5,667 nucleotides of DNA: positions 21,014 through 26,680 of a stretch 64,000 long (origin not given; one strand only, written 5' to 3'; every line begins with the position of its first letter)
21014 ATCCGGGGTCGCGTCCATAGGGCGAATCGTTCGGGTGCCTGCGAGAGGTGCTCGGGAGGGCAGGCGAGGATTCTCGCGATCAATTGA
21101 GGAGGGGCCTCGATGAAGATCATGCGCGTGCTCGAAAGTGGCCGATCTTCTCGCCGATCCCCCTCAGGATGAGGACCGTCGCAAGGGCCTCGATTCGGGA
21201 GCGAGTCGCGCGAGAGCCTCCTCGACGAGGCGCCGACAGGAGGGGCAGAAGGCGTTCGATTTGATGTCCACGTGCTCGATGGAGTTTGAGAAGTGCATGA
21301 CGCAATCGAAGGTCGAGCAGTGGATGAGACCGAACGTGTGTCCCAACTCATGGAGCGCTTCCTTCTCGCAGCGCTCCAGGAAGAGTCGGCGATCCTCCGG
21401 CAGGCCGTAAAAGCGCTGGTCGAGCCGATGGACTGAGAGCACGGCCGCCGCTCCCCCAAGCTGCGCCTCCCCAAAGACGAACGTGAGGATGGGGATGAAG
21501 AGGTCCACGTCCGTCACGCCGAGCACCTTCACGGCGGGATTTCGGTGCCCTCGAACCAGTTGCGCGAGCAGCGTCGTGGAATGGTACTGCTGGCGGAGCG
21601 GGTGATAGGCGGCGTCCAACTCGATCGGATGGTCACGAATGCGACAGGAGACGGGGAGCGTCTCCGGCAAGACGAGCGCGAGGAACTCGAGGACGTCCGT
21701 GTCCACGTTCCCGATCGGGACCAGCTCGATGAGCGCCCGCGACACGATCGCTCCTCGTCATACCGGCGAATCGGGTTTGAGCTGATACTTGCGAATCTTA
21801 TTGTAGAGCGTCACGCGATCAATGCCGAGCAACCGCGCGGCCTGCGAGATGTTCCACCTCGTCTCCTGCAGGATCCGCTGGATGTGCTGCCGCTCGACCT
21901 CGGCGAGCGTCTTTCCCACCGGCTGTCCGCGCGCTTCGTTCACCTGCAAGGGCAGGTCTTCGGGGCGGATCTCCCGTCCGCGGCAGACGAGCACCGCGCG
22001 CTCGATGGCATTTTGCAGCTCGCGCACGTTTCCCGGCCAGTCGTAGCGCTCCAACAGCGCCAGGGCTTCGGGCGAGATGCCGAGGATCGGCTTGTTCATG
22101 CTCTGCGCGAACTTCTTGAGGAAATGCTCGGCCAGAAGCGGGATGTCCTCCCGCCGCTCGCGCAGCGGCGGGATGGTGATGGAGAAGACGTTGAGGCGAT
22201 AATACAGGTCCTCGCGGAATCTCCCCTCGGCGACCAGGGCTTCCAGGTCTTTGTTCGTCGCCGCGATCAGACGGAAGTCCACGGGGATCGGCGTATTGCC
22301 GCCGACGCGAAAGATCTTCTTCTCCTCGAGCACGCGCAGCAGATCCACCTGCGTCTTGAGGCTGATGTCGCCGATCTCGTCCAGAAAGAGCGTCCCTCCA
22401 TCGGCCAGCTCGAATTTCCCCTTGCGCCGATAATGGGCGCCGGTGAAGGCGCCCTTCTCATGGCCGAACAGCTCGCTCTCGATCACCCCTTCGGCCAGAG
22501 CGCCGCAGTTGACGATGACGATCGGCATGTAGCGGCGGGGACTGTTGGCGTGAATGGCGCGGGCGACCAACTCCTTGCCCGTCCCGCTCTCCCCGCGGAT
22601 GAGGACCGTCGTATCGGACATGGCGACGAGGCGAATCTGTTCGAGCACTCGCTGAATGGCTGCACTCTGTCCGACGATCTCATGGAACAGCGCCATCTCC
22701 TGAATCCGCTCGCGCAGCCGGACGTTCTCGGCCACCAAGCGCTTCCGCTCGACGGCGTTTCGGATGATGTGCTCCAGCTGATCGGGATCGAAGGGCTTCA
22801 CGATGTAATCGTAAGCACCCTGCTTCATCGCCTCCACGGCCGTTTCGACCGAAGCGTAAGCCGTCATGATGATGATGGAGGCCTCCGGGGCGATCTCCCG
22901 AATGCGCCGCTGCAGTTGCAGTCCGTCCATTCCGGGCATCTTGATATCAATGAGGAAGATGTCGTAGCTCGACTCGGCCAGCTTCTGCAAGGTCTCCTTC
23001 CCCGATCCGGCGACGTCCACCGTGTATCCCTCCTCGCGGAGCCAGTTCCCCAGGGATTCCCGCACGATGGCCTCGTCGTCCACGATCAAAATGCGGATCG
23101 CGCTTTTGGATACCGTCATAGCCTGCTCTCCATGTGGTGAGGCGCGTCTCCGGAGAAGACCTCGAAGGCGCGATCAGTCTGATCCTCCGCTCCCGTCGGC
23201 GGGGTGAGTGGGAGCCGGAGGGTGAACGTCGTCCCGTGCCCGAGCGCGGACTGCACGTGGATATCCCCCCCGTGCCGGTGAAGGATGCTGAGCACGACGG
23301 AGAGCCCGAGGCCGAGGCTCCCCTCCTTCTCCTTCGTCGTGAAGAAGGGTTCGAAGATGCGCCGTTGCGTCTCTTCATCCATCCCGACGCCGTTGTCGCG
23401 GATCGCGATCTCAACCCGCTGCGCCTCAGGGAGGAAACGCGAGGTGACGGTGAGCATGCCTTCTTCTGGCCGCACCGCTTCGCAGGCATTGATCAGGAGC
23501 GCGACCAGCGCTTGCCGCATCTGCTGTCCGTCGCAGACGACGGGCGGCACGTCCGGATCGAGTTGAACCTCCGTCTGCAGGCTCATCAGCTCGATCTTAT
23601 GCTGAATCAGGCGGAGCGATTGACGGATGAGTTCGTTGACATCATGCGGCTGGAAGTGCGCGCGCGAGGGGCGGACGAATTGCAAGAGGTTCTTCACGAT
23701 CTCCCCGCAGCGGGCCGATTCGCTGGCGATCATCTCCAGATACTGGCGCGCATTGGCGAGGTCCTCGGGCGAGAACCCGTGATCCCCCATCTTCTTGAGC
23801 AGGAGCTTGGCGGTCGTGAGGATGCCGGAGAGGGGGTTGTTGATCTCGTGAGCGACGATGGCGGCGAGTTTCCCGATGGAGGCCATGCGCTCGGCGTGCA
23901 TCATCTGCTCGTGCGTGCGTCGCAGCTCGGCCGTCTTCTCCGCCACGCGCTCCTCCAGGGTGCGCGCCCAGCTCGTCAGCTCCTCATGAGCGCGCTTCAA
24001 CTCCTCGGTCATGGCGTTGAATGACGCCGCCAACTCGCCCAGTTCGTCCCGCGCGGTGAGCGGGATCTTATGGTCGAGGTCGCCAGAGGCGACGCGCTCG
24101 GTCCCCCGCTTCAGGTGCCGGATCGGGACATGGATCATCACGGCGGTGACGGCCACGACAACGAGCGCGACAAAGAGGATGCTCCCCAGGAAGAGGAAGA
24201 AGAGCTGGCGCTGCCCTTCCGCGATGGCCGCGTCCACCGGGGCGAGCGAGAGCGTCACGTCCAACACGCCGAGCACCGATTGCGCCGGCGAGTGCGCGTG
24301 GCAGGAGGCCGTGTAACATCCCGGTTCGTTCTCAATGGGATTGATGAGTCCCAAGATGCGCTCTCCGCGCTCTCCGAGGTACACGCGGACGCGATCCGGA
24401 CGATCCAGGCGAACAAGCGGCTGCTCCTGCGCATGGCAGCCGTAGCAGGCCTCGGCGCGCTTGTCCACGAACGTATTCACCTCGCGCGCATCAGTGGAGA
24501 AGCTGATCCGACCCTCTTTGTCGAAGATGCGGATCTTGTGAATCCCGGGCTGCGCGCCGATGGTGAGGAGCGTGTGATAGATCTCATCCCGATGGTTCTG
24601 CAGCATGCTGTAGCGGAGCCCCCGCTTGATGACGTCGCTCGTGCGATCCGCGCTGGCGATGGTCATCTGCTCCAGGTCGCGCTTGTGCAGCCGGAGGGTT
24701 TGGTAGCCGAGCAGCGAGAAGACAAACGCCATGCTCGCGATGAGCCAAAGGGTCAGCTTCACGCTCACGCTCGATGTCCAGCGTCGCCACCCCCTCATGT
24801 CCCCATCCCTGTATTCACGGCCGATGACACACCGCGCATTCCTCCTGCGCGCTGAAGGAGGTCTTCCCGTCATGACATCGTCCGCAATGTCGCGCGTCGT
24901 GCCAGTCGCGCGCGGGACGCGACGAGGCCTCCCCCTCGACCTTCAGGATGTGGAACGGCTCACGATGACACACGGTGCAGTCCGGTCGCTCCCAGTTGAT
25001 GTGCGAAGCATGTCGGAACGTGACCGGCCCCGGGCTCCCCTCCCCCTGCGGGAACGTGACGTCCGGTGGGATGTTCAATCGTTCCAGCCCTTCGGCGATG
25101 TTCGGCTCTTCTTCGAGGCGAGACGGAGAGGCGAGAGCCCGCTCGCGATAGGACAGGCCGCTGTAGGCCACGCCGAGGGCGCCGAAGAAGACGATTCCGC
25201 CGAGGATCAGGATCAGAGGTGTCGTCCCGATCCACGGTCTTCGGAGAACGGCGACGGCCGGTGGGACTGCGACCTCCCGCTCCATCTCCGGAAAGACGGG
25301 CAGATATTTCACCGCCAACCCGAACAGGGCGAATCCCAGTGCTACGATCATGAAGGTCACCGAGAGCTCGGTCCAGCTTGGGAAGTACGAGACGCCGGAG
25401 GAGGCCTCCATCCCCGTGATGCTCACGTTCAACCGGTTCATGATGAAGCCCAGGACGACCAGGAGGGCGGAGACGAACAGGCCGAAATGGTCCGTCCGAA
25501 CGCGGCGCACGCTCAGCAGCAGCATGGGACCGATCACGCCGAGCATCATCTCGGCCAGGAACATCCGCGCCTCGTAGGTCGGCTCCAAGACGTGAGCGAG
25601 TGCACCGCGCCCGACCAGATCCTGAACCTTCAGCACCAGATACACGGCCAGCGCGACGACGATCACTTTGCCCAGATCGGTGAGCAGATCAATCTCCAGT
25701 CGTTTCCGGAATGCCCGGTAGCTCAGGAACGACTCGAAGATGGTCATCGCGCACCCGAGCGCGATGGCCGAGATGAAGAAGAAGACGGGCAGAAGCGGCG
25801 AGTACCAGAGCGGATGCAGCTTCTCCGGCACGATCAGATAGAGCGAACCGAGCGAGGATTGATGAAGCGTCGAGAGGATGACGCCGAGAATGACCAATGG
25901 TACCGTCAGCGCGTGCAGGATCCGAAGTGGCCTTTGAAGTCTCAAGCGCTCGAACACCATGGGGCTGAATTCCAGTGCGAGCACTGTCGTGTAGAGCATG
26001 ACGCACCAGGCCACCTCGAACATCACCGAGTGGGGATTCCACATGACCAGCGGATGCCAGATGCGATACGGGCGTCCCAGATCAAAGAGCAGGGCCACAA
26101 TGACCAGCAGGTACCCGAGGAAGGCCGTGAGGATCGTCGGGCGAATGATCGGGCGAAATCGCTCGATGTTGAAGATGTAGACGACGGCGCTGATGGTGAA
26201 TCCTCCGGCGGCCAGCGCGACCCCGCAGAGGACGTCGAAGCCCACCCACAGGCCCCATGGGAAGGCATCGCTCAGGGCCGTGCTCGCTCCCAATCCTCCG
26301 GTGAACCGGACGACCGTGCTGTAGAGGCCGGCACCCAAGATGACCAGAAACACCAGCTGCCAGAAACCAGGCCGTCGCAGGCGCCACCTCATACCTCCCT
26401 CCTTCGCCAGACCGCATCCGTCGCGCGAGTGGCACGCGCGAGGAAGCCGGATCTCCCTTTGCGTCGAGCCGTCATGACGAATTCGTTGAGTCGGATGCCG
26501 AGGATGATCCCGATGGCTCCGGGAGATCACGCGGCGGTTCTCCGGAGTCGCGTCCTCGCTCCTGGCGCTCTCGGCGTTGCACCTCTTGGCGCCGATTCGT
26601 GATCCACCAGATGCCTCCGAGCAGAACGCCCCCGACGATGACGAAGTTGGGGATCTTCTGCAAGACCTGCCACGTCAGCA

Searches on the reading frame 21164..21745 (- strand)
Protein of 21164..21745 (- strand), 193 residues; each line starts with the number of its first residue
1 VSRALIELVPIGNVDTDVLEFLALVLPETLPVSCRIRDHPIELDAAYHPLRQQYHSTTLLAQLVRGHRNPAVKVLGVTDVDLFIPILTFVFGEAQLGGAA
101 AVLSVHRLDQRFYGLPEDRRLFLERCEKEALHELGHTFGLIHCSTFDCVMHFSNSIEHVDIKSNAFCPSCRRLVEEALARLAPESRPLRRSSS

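Call 36: search_protein_families(library=pfam, proteins=[window:21164-21745:-], max_evalue=10)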
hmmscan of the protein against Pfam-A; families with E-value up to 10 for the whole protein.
window:21164-21745:- (193 aa): 6 families
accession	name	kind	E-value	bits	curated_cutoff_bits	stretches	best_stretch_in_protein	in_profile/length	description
PF07998.17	Peptidase_M54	-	8.6e-29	101.4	24.4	1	47-175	61-193/194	Peptidase family M54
PF00413.30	Peptidase_M10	-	0.0068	16.7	24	1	130-154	112-136/159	Matrixin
PF13582.12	Reprolysin_3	-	0.053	14.5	22.4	1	94-142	75-122/123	Metallo-peptidase family M12B Reprolysin-like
PF12044.14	Metallopep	-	0.095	11.7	27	1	130-150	318-336/427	Putative peptidase family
PF13688.12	Reprolysin_5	-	0.21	12.3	27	1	131-149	146-160/196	Metallo-peptidase family M12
PF10462.15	Peptidase_M66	-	0.48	9.8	20.6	1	126-143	192-209/306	Peptidase M66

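Call 58: search_protein_families(library=ncbifam, proteins=[window:21164-21745:-], max_evalue=0.001)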
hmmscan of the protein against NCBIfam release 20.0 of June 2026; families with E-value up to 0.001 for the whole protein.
window:21164-21745:- (193 aa): 2 families
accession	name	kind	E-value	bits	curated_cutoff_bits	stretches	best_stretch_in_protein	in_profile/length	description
NF033823.0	archmetzin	subfamily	9.2e-52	175.4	145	1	6-172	2-168/170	archaemetzincin family Zn-dependent metalloprotease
NF033824.1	Myxo_non_zincin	equivalog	9.4e-28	97.1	250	1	5-172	4-167/174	non-proteolytic archaemetzincin-like protein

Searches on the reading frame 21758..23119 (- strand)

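Call 3: search_protein_families(library=pfam, proteins=[window:21758-23119:-], max_evalue=0.01)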
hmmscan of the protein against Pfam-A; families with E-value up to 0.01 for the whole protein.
window:21758-23119:- (453 aa): 16 families
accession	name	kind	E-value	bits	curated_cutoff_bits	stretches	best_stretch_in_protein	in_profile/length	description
PF00158.32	Sigma54_activat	-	1.3e-71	240.1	20.2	1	148-314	1-167/168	Sigma-54 interaction domain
PF00072.30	Response_reg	-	4.8e-35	120.5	30.2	1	10-119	1-110/111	Response regulator receiver domain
PF25601.1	AAA_lid_14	-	1.1e-31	109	27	1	320-398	1-79/87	AAA+ ATPase lid domain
PF14532.12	Sigma54_activ_2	-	4.1e-22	79.3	25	1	149-319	1-138/138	Sigma-54 interaction domain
PF02954.25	HTH_8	-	6.9e-18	64.5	22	1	404-445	1-42/42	Bacterial regulatory protein, Fis family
PF01078.27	Mg_chelatase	-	7.4e-08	32.5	20.3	1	227-289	93-157/207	Magnesium chelatase, subunit ChlI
PF07728.20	AAA_5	-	2.6e-07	31.1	22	1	172-290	2-123/139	AAA domain (dynein-related subfamily)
PF13384.12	HTH_23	-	0.00019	21.6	24.6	1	406-445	3-41/50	Homeodomain-like domain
PF00493.29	MCM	-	0.00034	20.2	23.3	1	162-289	52-172/224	MCM P-loop domain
PF00004.35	AAA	-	0.00052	20.9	21.2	1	172-305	1-127/131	ATPase family associated with various cellular activities (AAA)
PF13245.12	AAA_19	-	0.003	18.2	25.1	0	166-275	8-126/134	AAA domain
PF23198.2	PDE8A_N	-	0.0039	17.5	29.6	0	14-86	17-90/147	PDE8A-like, N-terminal domain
PF13191.12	AAA_16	-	0.0049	17.8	32.6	0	148-210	2-71/167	AAA ATPase domain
PF12728.13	HTH_17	-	0.0065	17.2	27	0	424-447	4-27/51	Helix-turn-helix domain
PF13604.12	AAA_30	-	0.0081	16.4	27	0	164-273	13-123/191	AAA domain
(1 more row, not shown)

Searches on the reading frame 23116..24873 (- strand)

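Call 3: search_protein_families(library=pfam, proteins=[window:23116-24873:-], max_evalue=0.01)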
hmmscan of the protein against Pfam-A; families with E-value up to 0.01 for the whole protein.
window:23116-24873:- (585 aa): 5 families
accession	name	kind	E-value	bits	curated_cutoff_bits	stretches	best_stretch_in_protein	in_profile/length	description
PF02518.31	HATPase_c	-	1.5e-23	83.8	26.4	1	448-557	2-110/111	Histidine kinase-, DNA gyrase B-, and HSP90-like ATPase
PF00672.30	HAMP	-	2.5e-15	56.9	25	1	247-293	6-52/53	HAMP domain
PF00512.31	HisKA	-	2.2e-13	50.5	26.9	1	334-401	3-62/66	His Kinase A (phospho-acceptor) domain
PF21563.3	Mcp40H-20_sensor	-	0.0017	19.1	27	0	169-210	74-111/112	Methyl-accepting chemotaxis sensory transducer, class 40H, sensor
PF13581.12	HATPase_c_2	-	0.0036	17.7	27.4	1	451-525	31-105/127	Histidine kinase-like ATPase domain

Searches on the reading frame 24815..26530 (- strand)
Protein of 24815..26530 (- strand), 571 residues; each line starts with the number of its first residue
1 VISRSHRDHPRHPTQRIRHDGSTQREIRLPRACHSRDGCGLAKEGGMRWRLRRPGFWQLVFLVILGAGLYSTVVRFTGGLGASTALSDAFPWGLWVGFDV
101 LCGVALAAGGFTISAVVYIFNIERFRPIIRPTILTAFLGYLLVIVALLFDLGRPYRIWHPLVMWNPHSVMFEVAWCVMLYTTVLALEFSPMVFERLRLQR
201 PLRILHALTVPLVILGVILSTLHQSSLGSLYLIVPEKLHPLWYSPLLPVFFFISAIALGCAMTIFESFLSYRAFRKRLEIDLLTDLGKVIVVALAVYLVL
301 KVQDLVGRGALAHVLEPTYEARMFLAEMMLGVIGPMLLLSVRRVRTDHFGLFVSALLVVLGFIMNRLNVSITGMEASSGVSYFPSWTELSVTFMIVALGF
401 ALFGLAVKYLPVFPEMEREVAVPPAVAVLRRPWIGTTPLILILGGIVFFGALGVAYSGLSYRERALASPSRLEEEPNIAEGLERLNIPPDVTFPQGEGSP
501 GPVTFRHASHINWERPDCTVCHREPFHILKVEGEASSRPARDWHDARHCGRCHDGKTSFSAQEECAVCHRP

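Call 3: search_protein_families(library=pfam, proteins=[window:24815-26530:-], max_evalue=0.01)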
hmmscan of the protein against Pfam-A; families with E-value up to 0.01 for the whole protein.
window:24815-26530:- (571 aa): 2 families
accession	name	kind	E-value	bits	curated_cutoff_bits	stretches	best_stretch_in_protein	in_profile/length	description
PF03916.19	NrfD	-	3.4e-25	89.8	25.8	1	85-373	4-308/313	Polysulphide reductase, NrfD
PF14522.11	Cytochrome_C7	-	3.4e-09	36.8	24.8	1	503-570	1-67/67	Cytochrome c7 and related cytochrome c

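Call 4: search_protein_families(library=ncbifam, proteins=[window:24815-26530:-], max_evalue=0.01)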
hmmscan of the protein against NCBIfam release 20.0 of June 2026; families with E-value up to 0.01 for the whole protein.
window:24815-26530:- (571 aa): 8 families
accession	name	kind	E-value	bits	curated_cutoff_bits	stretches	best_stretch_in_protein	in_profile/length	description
NF045714.1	sulf_resp_HmcC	equivalog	6.8e-104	348.1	550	1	59-415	6-370/376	sulfate respiration complex protein HmcC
NF008133.1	PRK10881.1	equivalog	1.2e-94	317.9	450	1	59-415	17-376/377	Ni/Fe-hydrogenase cytochrome b subunit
NF041784.1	mnquin_red_QrcD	equivalog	2e-50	172.3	570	1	43-416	7-404/408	menaquinone reductase integral membrane subunit QrcD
NF045798.1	DsrP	equivalog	3.2e-14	53.1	350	1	57-408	15-338/346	sulfate reduction electron transfer complex DsrMKJOP subunit DsrP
TIGR04257.1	nanowire_3heme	domain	7.3e-14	51.7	40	1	500-570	10-75/75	c(7)-type cytochrome triheme domain-containing protein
TIGR03148.1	cyt_nit_nrfD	equivalog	2.2e-06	27.2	347.6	1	127-369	47-307/316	cytochrome c nitrite reductase subunit NrfD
NF011568.0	PRK14992.1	equivalog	0.0001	21.8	314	1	135-332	61-250/341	tetrathionate reductase subunit TtrC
NF041781.1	mnquin_red_QrcA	equivalog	0.00081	19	180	1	499-570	104-174/174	menaquinone reductase multiheme cytochrome c subunit QrcA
